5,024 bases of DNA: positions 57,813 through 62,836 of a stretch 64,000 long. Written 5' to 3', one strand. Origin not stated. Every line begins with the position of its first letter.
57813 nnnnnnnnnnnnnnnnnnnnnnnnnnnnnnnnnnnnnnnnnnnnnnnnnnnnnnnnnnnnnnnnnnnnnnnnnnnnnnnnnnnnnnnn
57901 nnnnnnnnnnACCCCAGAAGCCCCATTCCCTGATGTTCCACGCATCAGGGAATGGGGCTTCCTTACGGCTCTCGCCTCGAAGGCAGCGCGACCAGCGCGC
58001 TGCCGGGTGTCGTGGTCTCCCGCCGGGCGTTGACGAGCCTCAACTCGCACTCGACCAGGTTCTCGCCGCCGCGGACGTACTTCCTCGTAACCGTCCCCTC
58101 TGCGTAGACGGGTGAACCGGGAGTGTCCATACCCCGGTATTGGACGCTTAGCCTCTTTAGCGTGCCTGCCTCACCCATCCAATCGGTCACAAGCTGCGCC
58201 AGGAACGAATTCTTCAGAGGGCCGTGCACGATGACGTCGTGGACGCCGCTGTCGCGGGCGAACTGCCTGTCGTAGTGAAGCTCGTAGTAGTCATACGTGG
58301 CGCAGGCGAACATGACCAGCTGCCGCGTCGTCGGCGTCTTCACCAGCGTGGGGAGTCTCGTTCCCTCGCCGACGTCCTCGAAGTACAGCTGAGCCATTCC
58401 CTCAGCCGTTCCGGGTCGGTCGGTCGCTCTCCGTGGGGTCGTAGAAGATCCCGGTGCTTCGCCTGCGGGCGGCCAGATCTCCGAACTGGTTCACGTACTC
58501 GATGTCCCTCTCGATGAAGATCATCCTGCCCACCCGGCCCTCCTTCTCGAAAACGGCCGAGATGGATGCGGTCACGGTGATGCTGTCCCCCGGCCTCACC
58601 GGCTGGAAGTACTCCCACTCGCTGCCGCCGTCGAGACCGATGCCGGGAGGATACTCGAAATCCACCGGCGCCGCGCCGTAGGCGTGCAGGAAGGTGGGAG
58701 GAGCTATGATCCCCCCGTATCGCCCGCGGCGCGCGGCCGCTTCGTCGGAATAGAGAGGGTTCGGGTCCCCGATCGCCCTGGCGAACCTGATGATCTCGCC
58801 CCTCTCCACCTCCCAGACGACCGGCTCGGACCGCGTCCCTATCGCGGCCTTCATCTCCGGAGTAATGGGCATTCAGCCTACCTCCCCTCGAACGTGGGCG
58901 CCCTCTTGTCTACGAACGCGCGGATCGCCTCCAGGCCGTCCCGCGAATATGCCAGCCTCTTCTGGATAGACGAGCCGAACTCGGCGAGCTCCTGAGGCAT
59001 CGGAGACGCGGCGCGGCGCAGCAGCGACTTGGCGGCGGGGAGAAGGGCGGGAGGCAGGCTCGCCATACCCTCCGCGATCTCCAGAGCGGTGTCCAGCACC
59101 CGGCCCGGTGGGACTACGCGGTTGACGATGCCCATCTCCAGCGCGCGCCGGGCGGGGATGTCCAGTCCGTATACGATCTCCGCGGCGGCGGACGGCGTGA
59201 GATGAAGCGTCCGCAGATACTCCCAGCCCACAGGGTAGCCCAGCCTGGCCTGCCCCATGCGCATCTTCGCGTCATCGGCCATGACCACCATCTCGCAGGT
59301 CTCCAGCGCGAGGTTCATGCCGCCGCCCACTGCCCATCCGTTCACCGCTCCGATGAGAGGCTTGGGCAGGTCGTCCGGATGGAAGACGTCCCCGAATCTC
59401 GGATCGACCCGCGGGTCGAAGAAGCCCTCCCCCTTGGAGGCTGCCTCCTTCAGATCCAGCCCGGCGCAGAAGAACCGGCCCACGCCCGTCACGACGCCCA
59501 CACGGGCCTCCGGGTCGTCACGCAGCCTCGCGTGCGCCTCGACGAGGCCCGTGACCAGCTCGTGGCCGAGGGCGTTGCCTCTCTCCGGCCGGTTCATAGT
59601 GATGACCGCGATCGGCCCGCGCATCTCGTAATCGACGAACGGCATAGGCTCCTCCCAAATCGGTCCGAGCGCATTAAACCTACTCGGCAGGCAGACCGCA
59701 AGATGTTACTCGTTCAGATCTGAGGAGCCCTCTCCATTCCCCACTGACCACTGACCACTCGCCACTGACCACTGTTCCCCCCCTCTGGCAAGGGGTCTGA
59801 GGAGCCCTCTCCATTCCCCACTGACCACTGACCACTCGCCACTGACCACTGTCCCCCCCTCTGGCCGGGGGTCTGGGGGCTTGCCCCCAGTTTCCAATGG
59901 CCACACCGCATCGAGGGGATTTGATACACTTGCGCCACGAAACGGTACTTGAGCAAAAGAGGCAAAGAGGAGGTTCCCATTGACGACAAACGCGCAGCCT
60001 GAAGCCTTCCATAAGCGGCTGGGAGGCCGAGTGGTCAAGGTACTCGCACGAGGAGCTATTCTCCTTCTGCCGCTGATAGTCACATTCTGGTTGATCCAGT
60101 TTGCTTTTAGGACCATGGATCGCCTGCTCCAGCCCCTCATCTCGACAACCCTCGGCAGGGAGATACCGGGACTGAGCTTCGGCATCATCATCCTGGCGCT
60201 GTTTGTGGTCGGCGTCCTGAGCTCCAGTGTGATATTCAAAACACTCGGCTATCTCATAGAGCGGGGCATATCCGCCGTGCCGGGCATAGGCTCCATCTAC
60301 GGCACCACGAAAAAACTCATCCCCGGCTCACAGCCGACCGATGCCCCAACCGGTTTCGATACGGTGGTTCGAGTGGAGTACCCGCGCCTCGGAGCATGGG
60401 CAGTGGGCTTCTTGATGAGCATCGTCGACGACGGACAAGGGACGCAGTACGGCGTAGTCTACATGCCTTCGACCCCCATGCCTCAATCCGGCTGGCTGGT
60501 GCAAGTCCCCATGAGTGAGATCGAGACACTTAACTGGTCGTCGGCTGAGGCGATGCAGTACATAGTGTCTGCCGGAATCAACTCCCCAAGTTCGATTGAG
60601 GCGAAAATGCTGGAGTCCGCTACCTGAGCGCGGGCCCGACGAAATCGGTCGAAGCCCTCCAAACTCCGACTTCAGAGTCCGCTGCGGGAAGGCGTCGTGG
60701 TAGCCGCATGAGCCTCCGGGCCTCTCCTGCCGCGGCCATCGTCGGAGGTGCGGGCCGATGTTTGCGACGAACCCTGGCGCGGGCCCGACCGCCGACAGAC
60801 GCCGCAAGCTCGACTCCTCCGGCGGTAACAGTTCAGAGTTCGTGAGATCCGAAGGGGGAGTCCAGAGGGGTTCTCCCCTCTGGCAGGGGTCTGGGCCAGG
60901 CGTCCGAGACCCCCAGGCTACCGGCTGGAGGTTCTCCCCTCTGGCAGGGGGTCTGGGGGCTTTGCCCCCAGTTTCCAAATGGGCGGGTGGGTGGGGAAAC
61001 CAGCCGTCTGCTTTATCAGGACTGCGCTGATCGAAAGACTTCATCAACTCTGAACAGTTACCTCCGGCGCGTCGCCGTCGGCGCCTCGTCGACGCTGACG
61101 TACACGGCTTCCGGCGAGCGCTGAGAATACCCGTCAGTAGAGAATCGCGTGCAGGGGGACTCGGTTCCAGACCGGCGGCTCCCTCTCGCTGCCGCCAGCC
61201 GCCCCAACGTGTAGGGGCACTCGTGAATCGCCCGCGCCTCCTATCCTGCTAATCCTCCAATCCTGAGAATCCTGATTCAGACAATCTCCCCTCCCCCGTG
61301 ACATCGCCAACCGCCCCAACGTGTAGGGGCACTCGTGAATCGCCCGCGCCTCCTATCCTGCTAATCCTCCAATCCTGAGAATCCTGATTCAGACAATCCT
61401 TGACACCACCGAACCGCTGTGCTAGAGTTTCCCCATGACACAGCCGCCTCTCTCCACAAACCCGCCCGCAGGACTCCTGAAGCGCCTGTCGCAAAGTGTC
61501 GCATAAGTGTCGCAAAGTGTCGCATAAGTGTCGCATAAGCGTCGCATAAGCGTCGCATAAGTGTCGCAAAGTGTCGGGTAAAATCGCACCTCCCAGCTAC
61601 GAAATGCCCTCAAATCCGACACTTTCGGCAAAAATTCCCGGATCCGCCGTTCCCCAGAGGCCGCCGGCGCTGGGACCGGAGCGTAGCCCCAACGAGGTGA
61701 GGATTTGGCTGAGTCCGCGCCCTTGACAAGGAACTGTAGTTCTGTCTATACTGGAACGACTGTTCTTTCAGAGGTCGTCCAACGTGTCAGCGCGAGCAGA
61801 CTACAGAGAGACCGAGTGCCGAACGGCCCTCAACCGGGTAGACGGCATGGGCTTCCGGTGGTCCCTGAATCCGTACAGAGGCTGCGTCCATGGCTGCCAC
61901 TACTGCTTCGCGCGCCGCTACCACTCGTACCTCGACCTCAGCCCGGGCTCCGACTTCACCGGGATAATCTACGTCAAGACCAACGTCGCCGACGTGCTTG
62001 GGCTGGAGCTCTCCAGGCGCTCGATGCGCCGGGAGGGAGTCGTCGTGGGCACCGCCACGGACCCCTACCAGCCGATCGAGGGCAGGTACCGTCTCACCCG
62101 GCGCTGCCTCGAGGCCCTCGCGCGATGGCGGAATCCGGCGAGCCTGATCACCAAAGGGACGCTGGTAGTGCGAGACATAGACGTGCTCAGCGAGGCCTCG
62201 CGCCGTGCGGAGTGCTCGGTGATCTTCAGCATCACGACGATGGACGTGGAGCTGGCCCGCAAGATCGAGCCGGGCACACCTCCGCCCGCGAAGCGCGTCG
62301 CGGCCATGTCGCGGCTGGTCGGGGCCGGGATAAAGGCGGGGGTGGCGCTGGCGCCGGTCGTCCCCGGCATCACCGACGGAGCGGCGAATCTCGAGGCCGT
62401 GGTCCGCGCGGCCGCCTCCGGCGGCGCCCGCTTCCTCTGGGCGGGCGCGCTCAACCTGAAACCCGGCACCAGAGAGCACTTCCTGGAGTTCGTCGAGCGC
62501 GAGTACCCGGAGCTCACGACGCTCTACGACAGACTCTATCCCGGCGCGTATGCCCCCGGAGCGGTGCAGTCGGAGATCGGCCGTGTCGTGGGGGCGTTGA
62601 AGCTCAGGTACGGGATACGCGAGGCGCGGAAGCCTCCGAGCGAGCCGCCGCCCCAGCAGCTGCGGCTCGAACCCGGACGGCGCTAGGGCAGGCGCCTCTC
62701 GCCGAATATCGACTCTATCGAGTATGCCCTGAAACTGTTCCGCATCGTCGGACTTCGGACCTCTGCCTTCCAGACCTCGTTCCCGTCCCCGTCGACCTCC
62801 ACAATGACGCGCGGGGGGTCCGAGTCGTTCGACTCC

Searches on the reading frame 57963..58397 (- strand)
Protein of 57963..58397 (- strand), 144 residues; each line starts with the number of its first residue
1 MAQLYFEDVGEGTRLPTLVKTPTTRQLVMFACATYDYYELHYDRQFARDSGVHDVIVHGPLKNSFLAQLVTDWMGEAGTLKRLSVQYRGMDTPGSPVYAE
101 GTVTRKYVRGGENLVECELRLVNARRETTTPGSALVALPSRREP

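Call 51: search_protein_families(library=pfam, proteins=[window:57963-58397:-], max_evalue=0.00001)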
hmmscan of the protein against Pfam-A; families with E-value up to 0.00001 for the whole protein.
window:57963-58397:- (144 aa): 1 family
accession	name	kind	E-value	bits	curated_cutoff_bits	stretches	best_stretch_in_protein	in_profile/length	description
PF01575.25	MaoC_dehydratas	-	2.5e-13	50.1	27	1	21-112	17-110/123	MaoC like domain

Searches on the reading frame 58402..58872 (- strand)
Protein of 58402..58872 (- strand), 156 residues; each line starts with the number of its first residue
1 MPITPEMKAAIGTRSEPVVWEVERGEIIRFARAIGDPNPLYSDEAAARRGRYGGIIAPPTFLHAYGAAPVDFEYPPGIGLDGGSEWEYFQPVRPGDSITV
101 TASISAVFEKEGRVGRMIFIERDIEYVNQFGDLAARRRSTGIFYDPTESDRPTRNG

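Call 51: search_protein_families(library=pfam, proteins=[window:58402-58872:-], max_evalue=0.00001)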
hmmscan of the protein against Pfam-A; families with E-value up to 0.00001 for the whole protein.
window:58402-58872:- (156 aa): 2 families
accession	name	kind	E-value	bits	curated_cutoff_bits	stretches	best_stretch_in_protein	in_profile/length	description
PF13452.11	FAS1_DH_region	-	6.3e-29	101.2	22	1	9-134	1-129/132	FAS1-like, dehydratase domain region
PF01575.25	MaoC_dehydratas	-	4.1e-08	33.3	27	1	21-106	17-103/123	MaoC like domain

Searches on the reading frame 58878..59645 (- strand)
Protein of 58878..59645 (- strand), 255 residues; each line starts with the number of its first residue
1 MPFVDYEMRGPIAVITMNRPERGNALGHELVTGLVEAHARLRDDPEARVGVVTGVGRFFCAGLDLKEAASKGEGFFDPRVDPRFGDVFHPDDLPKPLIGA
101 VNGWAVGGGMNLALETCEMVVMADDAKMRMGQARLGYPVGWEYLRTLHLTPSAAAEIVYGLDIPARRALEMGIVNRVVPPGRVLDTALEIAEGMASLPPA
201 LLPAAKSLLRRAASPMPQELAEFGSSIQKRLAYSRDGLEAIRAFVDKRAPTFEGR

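Call 51: search_protein_families(library=pfam, proteins=[window:58878-59645:-], max_evalue=0.00001)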
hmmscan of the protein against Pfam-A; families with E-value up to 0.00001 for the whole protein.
window:58878-59645:- (255 aa): 2 families
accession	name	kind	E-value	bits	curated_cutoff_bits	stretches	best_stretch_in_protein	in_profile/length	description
PF00378.25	ECH_1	-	7.6e-44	150.4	27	1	10-254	4-250/251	Enoyl-CoA hydratase/isomerase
PF16113.10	ECH_2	-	5.1e-16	59.5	27.2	1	13-229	2-224/335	Enoyl-CoA hydratase/isomerase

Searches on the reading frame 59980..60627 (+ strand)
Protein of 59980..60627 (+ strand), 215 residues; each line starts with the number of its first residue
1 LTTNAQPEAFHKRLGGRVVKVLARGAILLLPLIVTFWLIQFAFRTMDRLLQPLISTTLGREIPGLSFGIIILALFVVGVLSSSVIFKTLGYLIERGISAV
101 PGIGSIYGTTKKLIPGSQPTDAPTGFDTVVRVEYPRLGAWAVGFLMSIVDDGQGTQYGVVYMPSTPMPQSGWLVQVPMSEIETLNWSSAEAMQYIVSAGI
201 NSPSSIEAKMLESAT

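Call 51: search_protein_families(library=pfam, proteins=[window:59980-60627:+], max_evalue=0.00001)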
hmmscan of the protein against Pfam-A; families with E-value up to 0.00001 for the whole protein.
window:59980-60627:+ (215 aa): 1 family
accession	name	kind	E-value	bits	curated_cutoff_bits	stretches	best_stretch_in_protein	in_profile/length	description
PF04367.18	DUF502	-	3.8e-18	65.8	23.8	1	69-169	2-106/107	Protein of unknown function (DUF502)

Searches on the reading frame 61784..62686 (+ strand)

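Call 51: search_protein_families(library=pfam, proteins=[window:61784-62686:+], max_evalue=0.00001)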
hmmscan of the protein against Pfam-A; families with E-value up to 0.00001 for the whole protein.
window:61784-62686:+ (300 aa): 1 family
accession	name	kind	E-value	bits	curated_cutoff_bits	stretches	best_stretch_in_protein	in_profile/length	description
PF04055.27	Radical_SAM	-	7.5e-12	46.2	29.5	1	29-199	2-157/166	Radical SAM superfamily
